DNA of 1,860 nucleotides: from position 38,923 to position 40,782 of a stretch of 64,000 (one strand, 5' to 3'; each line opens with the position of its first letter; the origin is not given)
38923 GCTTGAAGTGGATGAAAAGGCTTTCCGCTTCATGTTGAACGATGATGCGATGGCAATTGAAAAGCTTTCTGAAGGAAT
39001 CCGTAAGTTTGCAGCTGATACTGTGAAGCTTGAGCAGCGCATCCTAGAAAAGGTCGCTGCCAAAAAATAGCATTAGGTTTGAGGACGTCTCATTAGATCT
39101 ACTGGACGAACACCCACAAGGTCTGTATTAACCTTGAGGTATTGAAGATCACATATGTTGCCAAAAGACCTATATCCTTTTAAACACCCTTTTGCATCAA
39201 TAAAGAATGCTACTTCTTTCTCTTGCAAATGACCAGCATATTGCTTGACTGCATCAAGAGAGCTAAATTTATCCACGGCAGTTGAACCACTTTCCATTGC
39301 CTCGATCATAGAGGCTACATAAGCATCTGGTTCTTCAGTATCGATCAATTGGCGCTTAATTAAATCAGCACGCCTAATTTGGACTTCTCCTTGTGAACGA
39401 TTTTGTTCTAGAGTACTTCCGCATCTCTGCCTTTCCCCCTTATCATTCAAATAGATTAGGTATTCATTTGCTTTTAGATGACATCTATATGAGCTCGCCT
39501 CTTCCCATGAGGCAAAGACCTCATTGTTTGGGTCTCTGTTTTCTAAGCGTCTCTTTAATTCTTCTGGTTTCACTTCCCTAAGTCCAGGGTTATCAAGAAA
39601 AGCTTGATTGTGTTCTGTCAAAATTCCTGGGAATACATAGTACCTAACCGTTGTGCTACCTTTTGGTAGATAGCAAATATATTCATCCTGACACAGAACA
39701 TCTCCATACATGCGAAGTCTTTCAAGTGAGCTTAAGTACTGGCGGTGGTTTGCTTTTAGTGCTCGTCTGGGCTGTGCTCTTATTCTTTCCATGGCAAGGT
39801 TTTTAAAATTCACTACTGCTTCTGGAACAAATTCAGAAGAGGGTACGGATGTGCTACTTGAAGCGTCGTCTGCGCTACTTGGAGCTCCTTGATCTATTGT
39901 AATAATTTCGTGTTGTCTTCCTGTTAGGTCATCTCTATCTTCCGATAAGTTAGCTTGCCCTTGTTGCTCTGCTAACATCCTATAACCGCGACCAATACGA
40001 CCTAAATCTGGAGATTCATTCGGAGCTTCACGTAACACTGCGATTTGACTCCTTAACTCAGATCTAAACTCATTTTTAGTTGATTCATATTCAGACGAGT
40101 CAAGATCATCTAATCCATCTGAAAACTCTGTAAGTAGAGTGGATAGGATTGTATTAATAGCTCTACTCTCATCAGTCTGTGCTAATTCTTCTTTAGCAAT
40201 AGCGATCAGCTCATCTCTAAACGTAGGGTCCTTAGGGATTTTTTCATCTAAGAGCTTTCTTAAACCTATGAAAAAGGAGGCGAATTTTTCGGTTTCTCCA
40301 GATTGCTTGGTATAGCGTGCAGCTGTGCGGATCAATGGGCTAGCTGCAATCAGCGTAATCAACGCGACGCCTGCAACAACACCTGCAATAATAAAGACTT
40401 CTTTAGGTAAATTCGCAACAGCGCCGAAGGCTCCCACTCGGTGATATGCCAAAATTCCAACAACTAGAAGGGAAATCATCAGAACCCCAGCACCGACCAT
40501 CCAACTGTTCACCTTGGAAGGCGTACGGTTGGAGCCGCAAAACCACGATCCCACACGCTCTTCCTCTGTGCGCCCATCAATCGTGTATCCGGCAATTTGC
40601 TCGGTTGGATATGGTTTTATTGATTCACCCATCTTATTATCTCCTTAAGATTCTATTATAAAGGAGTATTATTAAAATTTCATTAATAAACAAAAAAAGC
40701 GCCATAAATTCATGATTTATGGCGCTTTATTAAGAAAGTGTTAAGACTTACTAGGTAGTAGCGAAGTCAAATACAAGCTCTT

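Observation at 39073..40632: Inc-like protein with a bilobed hydrophobic domain and three internal C-terminal repeats, inserted between tal and rpoC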

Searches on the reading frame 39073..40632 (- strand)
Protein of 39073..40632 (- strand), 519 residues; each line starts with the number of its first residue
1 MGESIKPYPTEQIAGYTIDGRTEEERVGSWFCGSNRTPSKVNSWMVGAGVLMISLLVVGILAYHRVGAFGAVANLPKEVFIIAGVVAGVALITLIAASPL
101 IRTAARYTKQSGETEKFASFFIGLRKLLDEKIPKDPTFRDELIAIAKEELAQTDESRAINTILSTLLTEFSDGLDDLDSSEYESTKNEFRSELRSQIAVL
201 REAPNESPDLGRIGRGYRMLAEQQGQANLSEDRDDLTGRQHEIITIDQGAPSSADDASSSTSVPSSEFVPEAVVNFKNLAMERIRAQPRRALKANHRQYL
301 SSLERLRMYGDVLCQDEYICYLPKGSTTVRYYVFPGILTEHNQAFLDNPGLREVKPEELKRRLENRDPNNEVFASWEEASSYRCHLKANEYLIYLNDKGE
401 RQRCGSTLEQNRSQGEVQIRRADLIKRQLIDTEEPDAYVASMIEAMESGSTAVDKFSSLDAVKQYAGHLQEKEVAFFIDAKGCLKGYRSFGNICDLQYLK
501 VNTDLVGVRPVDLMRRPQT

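Call 3: search_protein_families(library=pfam, proteins=[window:39073-40632:-], max_evalue=1)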
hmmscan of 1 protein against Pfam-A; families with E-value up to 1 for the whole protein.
window:39073-40632:- (519 aa): 3 families
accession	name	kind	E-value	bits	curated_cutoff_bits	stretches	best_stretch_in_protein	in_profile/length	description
PF07270.16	DUF1438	-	0.0032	18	25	1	371-443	52-122/151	Protein of unknown function (DUF1438)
PF18672.6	PilZN1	-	0.21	11.8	25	1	385-426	48-90/93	N-terminal PilZ-like domain PilZN1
PF20560.3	MotA_N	-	0.6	10.8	27.3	0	49-92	3-45/91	Motility protein A N-terminal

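Call 4: search_protein_families(library=ncbifam, proteins=[window:39073-40632:-], max_evalue=1)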
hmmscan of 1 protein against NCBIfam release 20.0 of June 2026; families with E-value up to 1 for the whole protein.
window:39073-40632:- (519 aa): 1 family
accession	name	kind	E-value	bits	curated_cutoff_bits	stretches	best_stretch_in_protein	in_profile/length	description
NF008657.0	PRK11657.1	equivalog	0.099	11.9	124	1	443-486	28-73/251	thiol:disulfide interchange protein DsbG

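Call 6: find_homologous_proteins(query=window:39073-40632:-, max_evalue=0.001)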
Query window:39073-40632:- (519 aa): 1 proteins with E <= 0.001 among 8000 candidates.
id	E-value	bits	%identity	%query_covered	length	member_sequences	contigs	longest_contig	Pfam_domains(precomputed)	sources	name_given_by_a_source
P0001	2.0e-262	889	100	77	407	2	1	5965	-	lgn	-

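Call 18: search_protein_representatives(protein=window:39073-40632:-)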
Query: 519 residues. Proteins with E-value up to 0.001 (for the whole library): 2; up to 1e-10: 2; up to 1e-30: 2. The best 2 are listed.
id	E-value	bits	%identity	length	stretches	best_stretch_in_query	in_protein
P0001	6.2e-263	889.4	100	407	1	1-401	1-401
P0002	1.9e-50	188.7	99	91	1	429-519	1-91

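Call 19: find_encoding_contigs(protein=P0001, flank=10000)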
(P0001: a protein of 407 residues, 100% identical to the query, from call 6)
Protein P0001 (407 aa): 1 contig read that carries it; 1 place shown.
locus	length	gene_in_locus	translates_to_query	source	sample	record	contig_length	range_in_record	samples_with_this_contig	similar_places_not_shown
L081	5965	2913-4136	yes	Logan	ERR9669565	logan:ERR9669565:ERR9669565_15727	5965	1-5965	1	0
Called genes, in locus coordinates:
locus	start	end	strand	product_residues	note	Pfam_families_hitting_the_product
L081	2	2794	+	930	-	?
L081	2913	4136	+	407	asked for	-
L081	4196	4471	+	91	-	-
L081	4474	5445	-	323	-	PF00923:TAL_FSA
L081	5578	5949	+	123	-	-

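Call 28: predict_structure(protein=window:39076-40632:-)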
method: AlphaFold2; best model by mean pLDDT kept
length: 519 residues; sequences in the alignment: 1
mean_pLDDT: 37.4   pTM: 0.21
mean pLDDT of the five models: 37.4, 34.4, 33.1, 32.5, 31.0
residues with pLDDT >= 90: 0; 70-90: 0; 50-70: 28; < 50: 491
segments of 3 or more residues with pLDDT < 50: 1-45, 66-72, 79-82, 84-303, 305-519
pLDDT, mean of each block of 10 residues (from residue 1): 33 33 38 36 52 62 52 52 47 41 36 39 43 44 41 39 41 44 45 43 38 36 36 32 27 32 34 40 38 37 47 42 44 35 32 33 35 31 27 30 31 30 29 37 35 36 37 31 31 30 28 27
secondary structure, 60 per line:
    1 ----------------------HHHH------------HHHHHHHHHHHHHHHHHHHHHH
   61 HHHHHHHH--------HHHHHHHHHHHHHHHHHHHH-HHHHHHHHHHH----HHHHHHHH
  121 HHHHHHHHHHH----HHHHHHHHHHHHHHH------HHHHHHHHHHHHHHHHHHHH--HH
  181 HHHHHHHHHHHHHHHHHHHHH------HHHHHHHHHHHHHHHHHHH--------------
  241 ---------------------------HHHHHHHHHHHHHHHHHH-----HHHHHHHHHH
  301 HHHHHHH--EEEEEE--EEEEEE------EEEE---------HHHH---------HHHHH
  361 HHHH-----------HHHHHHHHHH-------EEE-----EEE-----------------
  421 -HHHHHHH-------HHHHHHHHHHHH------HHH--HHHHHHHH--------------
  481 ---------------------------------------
elements in order: H23-26 H39-68 H77-96 H98-108 H113-131 H136-150 H157-176 H179-201 H208-226 H268-285 H291-307 E310-315 E318-323 E330-333 H343-346 H356-364 H376-385 E393-395 E401-403 H422-428 H436-447 H459-466

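Call 31: search_solved_structures(query=window:39076-40632:-, max_evalue=10)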
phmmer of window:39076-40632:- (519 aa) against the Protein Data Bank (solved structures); distinct sequences matched with E-value up to 10: 3.
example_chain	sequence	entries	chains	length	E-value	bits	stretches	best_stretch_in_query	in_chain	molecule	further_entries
1xn9_A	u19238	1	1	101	0.21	13.7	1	182-255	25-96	30S ribosomal protein S24e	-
4q5y_A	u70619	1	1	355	1.4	11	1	324-388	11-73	Maternal protein tudor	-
5jcb_E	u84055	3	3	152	2.3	10.3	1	363-470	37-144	Stathmin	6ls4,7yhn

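Call 33: find_related_loci(query=window:39076-40632:-, collection=metagenome_contigs, flank=5000)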
Query window:39076-40632:- (519 aa) in metagenome_contigs; peptide patterns used: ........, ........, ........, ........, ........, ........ (x = any residue, [..] = any of these).
84 stretches matched a pattern, but none encodes a relative of the query by tblastn (E <= 1e-3).

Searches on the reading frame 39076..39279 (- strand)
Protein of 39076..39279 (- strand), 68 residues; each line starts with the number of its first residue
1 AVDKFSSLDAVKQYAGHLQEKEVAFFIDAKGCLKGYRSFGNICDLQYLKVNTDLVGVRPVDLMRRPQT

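Call 35: search_protein_families(library=pfam, proteins=[window:39076-39279:-], max_evalue=10)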
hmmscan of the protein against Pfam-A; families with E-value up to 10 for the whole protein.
seq(68 aa): 1 family
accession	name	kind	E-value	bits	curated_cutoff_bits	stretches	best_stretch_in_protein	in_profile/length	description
PF05555.16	DUF762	-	0.036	14.1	25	1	18-51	84-117/245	Coxiella burnetii protein of unknown function (DUF762)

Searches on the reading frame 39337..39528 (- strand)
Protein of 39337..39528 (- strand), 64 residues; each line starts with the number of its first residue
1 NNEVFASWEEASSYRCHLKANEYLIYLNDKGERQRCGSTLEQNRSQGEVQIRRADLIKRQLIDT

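Call 35: search_protein_families(library=pfam, proteins=[window:39337-39528:-], max_evalue=10)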
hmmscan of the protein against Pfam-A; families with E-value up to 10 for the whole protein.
seq(64 aa): 1 family
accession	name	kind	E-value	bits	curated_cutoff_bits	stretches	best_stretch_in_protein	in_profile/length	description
PF18672.6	PilZN1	-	0.002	18.3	25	1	21-58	53-90/93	N-terminal PilZ-like domain PilZN1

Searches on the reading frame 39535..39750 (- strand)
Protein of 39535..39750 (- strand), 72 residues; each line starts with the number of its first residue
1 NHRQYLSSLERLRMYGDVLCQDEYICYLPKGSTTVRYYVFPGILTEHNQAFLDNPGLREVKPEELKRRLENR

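Call 30: search_solved_structures(query=A1, max_evalue=10, show_alignments=3)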
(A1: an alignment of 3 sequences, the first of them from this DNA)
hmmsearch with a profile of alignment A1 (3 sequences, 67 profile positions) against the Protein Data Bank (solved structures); distinct sequences matched with E-value up to 10: 0.

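Call 32: find_homologous_proteins(query=A1, max_evalue=10)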
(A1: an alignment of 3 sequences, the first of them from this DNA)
Query A1 (3 sequences) (72 aa, profile of the alignment): 1 proteins with E <= 10 among 3 candidates.
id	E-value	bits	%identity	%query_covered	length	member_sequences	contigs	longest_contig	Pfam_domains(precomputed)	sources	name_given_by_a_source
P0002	1.8e-20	91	29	24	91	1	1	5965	-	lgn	-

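Call 35: search_protein_families(library=pfam, proteins=[window:39535-39750:-], max_evalue=10)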
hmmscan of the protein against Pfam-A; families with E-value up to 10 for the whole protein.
seq(72 aa): 0 families

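Call 40: predict_structure(alignment_id=A1)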
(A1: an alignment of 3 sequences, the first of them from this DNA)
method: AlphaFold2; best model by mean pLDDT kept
length: 72 residues; sequences in the alignment: 3
mean_pLDDT: 79.9   pTM: 0.65
mean pLDDT of the five models: 79.9, 77.0, 72.3, 64.4, 57.3
residues with pLDDT >= 90: 1; 70-90: 61; 50-70: 9; < 50: 1
segments of 3 or more residues with pLDDT < 50: none
pLDDT, mean of each block of 10 residues (from residue 1): 70 85 86 83 69 78 88 82
secondary structure, 60 per line:
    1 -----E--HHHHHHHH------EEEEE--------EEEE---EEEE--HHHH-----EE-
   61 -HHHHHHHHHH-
elements in order: H9-16 E23-27 E36-39 E43-46 H49-52 H62-71

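Call 51: fold_search(model_id=the predicted structure, library=pdb)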
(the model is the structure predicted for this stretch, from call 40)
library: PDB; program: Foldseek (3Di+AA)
matches with E <= 10: 182; with E <= 0.001: 0
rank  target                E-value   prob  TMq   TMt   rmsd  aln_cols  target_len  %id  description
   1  5ltl_A                1.0e+00  0.18  0.36  0.38   8.2        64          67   14  Structure of human chemokine CCL16 (released 2018-05-09)
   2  5ltl_B                1.0e+00  0.18  0.37  0.38   8.1        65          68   14  Structure of human chemokine CCL16 (released 2018-05-09)
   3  7mwi                  1.4e+00  0.08  0.30  0.23   8.4        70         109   18  Crystal structure of human BAZ2A (released 2021-12-29)
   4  4qdl_C                1.9e+00  0.08  0.29  0.11   8.4        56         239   16  Crystal structure of E.coli Cas1-Cas2 complex (released 2014-05-28)
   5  1ka6_A                2.3e+00  0.15  0.38  0.28   3.1        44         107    7  SAP/SH2D1A bound to peptide n-pY (released 2001-11-07)
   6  8fk9_D                2.4e+00  0.11  0.36  0.39   7.7        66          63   14  Crystal Structure of the Tick Evasin EVA-ACA1001 Complexed to Human Chemokine CCL16 (released 2024-01-17)
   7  4v6w_Ck               2.4e+00  0.08  0.30  0.31   9.2        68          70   12  Structure of the D. melanogaster 80S ribosome (released 2014-07-09)
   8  5ehp_A                2.6e+00  0.16  0.41  0.08   3.1        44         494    9  Non-receptor Protein Tyrosine Phosphatase SHP2 in Complex with Allosteric Inhibitor SHP836 (released 2016-07-06)
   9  7fhj_A                2.6e+00  0.04  0.26  0.20   8.4        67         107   18  Crystal structure of BAZ2A with DNA (released 2021-12-29)
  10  7mwl_A                2.6e+00  0.04  0.26  0.21   8.4        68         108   19  The TAM domain of BAZ2A in complex with a 12mer mCG DNA (released 2021-07-21)
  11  7m4s_D                2.6e+00  0.02  0.19  0.07  13.9        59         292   10  Crystal structure of macrocyclase AMdnB from Anabaena sp. PCC 7120 (released 2021-11-03)
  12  6pxb_A                2.7e+00  0.10  0.34  0.27   3.5        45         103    4  N-Terminal SH2 domain of the p120RasGAP (released 2019-12-18)
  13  6pxb_B                2.9e+00  0.10  0.34  0.27   3.5        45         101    4  N-Terminal SH2 domain of the p120RasGAP (released 2019-12-18)
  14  7sct_B                3.1e+00  0.10  0.34  0.36   7.6        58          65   14  Crystal Structure of the Tick Evasin EVA-AAM1001 Complexed to Human Chemokine CCL16 (released 2023-03-29)
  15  8oks_A                3.1e+00  0.09  0.34  0.26   3.7        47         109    8  Crystal structure of Bdellovibrio bacteriovorus Bd2740 C-terminal domain (released 2023-10-25)
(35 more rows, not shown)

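Call 61: fold_search(model_id=the predicted structure, library=viral)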
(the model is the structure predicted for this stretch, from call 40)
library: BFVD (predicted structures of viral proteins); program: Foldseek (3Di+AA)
matches with E <= 10: 364; with E <= 0.001: 0
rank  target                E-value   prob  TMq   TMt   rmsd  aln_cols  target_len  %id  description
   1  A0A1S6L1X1            3.1e-01  0.20  0.35  0.24  12.2       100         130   16  (no name in the UniProt tables at hand)
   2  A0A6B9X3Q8            8.1e-01  0.08  0.30  0.26  10.5        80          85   15  Uncharacterized protein [Escherichia phage kvi]
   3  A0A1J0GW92            8.6e-01  0.16  0.37  0.24   8.9        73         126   18  Uncharacterized protein [Streptomyces phage BRock]
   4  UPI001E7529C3         1.1e+00  0.08  0.26  0.08  10.0        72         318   15  (no name look-up for this kind of identifier)
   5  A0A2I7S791            1.2e+00  0.10  0.29  0.31  11.1        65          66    9  (no name in the UniProt tables at hand)
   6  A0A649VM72            1.3e+00  0.08  0.29  0.32  10.4        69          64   10  HicA-like antitoxin [Arthrobacter phage Mufasa8]
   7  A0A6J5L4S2            1.3e+00  0.04  0.18  0.18  10.6        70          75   13  HicA-like toxin [uncultured Caudovirales phage]
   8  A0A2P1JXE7            1.4e+00  0.07  0.23  0.17   7.3        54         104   13  Uncharacterized protein [Rhodococcus phage Finch]
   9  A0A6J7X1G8            1.4e+00  0.06  0.28  0.24   9.5        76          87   16  Uncharacterized protein [uncultured Caudovirales phage]
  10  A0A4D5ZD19            1.4e+00  0.06  0.25  0.18   8.6       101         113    9  Uncharacterized protein [Burkholderia phage BcepSaruman]
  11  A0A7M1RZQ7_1          1.4e+00  0.09  0.29  0.03  10.2        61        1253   18  ART-PolyVal-like domain-containing protein [uncultured phage cr116_1]
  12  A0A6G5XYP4            1.5e+00  0.14  0.38  0.32   4.9        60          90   10  (no name in the UniProt tables at hand)
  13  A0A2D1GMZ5            1.5e+00  0.12  0.29  0.18   6.6        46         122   13  (no name in the UniProt tables at hand)
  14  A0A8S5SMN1            1.5e+00  0.06  0.29  0.17  11.2        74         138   12  Uncharacterized protein [Siphoviridae sp. ct7Qv4]
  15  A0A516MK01            1.6e+00  0.07  0.27  0.16   8.5        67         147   16  (no name in the UniProt tables at hand)
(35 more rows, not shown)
